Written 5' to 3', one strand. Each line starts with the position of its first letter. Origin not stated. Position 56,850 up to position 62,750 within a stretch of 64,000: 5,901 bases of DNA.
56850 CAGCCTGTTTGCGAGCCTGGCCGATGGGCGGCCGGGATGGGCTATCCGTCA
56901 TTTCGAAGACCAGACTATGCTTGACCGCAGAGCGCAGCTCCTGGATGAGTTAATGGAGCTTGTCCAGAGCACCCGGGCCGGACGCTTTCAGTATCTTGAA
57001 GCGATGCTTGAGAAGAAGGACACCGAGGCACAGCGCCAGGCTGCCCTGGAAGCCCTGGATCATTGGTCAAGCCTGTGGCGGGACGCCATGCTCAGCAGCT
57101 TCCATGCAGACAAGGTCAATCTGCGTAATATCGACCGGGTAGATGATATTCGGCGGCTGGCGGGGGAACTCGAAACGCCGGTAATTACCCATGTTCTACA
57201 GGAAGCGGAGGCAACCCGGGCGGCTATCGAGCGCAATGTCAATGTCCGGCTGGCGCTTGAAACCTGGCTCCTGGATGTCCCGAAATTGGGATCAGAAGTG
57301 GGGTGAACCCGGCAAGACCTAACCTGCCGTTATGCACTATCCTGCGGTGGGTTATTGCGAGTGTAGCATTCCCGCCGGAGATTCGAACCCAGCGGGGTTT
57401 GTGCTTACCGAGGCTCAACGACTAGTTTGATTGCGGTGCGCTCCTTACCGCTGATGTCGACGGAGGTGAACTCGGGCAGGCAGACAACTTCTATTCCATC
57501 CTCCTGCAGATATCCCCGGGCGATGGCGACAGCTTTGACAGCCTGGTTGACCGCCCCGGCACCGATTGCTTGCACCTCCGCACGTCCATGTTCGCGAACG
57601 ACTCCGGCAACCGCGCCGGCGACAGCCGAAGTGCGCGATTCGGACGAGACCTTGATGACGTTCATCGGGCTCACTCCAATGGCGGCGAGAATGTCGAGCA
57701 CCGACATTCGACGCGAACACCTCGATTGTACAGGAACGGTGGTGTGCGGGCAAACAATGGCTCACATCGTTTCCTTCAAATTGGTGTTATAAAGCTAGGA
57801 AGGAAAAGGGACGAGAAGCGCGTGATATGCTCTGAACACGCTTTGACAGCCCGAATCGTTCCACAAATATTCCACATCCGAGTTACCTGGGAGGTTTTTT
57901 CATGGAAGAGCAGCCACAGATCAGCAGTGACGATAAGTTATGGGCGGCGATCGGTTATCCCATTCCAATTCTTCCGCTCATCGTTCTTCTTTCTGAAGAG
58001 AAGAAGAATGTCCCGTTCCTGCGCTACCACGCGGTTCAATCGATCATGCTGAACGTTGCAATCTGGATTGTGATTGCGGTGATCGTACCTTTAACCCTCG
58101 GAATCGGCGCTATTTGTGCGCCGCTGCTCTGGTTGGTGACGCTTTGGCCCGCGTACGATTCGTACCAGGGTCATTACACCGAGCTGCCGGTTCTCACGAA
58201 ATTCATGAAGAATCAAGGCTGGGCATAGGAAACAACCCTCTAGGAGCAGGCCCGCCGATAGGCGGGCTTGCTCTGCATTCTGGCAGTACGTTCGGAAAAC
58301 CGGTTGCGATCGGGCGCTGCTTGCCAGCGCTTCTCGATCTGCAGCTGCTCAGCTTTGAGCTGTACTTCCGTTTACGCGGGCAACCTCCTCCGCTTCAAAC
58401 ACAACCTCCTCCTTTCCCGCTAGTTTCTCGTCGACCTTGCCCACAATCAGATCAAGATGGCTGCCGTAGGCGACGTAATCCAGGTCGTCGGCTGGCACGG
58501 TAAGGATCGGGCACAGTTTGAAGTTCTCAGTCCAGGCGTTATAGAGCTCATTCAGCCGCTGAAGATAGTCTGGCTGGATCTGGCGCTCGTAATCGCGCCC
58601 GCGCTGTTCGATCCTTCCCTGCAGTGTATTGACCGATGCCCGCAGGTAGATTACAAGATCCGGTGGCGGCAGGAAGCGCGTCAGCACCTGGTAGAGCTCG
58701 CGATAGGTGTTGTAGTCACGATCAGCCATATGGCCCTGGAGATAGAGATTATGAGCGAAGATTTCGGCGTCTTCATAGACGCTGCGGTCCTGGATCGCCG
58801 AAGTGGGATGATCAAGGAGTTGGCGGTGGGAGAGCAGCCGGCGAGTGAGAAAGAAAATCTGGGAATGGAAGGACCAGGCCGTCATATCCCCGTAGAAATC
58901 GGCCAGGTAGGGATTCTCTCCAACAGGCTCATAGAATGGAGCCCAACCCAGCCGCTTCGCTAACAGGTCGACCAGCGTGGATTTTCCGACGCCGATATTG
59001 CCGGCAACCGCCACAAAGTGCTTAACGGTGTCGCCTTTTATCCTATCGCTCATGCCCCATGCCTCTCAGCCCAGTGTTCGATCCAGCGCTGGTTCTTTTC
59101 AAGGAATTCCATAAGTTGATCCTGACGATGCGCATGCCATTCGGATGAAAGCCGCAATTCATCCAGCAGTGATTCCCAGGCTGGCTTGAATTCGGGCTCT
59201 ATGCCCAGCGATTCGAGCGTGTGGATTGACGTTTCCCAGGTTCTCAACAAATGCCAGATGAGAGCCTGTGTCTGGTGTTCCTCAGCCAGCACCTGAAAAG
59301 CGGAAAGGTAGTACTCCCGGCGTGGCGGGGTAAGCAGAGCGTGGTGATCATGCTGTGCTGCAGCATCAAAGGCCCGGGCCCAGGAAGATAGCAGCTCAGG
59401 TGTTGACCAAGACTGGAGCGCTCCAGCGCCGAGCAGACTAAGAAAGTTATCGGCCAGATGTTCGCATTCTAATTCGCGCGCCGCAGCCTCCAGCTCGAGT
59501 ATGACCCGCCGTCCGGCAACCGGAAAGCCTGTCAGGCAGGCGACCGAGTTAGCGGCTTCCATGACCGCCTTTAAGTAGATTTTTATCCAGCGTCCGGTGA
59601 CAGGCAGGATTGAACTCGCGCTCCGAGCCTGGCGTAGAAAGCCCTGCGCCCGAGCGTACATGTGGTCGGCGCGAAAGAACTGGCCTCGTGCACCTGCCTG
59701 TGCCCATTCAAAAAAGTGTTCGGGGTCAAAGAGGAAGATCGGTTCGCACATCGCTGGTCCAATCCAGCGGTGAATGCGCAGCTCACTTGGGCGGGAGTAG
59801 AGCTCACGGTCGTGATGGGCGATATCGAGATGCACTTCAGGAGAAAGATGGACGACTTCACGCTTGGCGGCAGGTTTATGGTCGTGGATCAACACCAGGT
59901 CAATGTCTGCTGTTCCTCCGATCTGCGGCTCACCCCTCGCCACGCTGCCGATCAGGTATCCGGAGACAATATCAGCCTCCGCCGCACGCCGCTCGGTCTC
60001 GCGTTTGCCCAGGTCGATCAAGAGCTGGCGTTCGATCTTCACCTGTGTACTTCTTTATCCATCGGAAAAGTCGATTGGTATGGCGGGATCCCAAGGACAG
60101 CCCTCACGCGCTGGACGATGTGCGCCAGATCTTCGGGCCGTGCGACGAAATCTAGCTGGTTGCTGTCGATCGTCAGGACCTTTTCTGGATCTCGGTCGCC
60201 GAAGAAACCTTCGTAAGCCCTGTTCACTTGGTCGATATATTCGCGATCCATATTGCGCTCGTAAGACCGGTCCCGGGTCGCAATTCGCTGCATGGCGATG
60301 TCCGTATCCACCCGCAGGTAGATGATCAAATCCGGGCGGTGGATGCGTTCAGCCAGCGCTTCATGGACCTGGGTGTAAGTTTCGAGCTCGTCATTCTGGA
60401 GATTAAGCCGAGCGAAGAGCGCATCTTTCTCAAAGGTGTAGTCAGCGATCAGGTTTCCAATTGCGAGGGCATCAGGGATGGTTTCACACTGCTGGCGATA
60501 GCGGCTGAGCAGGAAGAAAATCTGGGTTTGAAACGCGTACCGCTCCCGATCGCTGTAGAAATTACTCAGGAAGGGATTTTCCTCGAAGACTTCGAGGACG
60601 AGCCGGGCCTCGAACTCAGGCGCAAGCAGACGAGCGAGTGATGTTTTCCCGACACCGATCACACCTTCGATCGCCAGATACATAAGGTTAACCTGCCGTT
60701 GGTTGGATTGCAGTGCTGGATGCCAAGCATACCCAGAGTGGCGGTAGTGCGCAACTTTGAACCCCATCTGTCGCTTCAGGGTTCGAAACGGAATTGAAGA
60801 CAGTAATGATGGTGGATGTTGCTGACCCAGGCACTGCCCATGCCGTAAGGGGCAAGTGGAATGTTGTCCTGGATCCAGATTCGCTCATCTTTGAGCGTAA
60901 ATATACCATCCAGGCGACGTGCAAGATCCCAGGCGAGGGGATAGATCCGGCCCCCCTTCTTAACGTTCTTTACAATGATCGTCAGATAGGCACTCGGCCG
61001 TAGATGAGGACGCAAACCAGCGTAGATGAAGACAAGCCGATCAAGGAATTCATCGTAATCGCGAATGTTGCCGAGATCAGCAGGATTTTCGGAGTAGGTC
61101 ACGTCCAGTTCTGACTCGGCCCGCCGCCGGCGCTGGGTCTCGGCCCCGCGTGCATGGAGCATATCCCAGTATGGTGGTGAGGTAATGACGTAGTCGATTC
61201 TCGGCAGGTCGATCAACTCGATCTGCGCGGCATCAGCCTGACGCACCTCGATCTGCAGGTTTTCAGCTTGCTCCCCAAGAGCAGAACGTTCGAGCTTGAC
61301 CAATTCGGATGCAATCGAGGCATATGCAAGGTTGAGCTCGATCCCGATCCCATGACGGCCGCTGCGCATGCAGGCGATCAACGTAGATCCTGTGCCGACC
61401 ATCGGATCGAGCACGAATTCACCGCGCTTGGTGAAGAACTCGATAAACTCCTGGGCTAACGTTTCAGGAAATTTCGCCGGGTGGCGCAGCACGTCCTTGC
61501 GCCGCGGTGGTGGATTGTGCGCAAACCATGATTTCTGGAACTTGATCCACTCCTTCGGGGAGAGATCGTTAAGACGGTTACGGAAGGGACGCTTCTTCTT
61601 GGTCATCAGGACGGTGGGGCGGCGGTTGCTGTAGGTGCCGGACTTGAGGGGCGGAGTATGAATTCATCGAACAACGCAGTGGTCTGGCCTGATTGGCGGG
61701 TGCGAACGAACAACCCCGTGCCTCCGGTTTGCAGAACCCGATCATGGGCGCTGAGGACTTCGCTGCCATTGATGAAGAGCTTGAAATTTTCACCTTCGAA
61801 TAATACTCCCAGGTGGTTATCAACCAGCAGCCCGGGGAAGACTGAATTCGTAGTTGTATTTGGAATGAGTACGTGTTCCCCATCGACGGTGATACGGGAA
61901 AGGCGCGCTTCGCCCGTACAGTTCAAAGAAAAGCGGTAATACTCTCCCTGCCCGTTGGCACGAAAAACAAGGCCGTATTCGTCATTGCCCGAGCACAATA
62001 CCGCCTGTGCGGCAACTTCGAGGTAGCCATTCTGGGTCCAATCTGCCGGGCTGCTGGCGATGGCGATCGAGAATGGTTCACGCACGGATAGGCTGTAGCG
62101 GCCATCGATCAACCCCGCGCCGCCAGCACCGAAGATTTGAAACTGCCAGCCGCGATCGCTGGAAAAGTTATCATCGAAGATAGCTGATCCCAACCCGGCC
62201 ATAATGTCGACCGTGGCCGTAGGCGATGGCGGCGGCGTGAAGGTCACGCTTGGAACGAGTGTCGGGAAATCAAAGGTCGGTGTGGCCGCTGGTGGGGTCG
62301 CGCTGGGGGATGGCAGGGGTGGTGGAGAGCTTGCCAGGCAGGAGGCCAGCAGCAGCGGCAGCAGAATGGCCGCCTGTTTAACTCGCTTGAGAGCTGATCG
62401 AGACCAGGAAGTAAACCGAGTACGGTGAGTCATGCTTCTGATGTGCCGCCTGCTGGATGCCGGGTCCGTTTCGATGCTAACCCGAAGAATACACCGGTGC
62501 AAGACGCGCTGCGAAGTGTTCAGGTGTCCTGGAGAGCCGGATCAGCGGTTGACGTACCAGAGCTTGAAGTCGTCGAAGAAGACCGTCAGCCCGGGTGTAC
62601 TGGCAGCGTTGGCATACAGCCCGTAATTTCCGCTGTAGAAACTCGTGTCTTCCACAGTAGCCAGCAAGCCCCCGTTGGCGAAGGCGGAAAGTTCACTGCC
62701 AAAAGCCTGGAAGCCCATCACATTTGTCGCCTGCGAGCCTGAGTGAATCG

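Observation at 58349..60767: Pol-beta nucleotidyltransferase translationally locked between two deoxynucleoside kinase paralogs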

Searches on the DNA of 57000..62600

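Call 69: search_rna_families(source=window, start=57000, end=62600, threshold=evalue, max_evalue=1)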
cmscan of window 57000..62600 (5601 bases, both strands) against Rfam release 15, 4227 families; matches with E-value up to 1: 0.
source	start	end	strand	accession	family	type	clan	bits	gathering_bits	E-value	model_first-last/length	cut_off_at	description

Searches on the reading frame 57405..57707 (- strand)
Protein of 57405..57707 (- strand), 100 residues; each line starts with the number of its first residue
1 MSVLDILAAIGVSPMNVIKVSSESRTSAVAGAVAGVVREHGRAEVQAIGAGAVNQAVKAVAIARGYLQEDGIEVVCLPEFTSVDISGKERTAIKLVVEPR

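Call 4: search_protein_families(library=pfam, proteins=[window:57405-57707:-], max_evalue=0.1)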
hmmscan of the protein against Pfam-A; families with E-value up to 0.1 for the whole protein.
window:57405-57707:- (100 aa): 2 families
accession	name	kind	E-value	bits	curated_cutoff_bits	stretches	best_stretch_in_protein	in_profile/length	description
PF04232.17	SpoVS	-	8.2e-37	125.3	24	1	16-98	1-83/83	Stage V sporulation protein S (SpoVS)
PF00465.25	Fe-ADH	-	0.066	13.2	31.3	1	3-68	43-106/168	Iron-containing alcohol dehydrogenase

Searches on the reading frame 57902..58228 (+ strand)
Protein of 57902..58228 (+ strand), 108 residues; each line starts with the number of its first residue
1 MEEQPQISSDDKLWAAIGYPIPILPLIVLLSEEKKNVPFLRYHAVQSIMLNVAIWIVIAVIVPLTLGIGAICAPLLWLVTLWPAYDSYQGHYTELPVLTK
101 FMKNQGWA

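Call 4: search_protein_families(library=pfam, proteins=[window:57902-58228:+], max_evalue=0.1)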
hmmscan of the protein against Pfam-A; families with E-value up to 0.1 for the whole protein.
window:57902-58228:+ (108 aa): 1 family
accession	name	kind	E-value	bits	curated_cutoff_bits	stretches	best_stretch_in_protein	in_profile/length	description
PF09685.15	DUF4870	-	8.5e-07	29.4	25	1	22-82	23-83/107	Domain of unknown function (DUF4870)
